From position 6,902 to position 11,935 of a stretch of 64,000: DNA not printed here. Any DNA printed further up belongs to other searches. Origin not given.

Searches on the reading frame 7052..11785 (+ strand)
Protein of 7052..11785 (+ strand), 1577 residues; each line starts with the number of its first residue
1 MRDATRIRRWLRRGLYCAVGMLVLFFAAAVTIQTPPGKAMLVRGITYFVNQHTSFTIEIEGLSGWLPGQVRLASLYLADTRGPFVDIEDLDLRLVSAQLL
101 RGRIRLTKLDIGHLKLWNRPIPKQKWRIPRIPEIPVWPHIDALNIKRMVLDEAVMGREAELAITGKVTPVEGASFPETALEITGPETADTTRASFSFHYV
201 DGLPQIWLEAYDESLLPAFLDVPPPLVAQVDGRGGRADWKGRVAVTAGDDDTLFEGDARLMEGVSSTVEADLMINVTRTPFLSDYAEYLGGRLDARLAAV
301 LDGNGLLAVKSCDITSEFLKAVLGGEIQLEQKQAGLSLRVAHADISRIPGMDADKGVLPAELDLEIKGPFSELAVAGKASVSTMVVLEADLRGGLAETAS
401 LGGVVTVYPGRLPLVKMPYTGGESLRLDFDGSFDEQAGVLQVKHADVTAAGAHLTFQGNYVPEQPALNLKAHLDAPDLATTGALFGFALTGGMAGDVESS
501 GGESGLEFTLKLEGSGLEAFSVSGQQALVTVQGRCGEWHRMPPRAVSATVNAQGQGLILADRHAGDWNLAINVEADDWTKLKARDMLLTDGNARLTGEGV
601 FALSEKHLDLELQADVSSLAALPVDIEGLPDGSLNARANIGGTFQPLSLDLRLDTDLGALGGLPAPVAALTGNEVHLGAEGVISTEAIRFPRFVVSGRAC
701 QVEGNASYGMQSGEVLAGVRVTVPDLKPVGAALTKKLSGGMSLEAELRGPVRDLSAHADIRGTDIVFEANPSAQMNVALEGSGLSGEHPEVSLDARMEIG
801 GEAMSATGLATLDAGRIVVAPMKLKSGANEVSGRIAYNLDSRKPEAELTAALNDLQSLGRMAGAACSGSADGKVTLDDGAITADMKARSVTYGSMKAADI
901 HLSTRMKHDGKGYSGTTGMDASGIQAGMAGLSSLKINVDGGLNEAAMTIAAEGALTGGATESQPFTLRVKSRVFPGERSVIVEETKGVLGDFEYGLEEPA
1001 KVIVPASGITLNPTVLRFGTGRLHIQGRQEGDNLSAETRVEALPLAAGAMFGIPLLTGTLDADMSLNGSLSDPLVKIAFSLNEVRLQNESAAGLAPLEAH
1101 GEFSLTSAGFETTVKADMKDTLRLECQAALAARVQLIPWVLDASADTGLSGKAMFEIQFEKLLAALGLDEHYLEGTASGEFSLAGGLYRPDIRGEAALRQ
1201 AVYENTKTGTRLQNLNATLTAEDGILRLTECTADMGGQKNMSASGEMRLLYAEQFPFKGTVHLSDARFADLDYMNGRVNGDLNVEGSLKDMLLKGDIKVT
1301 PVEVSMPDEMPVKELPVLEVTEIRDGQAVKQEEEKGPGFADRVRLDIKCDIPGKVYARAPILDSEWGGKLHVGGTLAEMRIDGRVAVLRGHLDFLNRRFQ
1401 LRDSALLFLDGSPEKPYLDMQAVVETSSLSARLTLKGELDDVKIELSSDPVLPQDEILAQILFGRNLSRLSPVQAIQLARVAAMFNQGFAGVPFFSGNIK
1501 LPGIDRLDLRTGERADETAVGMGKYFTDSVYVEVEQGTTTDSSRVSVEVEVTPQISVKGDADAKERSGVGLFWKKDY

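Call 39: search_protein_families(library=pfam, proteins=[window:7052-11785:+], max_evalue=0.00001)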
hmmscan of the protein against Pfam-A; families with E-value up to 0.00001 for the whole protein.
window:7052-11785:+ (1577 aa): 1 family
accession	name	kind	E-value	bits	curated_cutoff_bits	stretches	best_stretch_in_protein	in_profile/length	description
PF04357.19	TamB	-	5.8e-57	194.1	22.4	1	1233-1577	5-381/381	TamB, inner membrane protein subunit of TAM complex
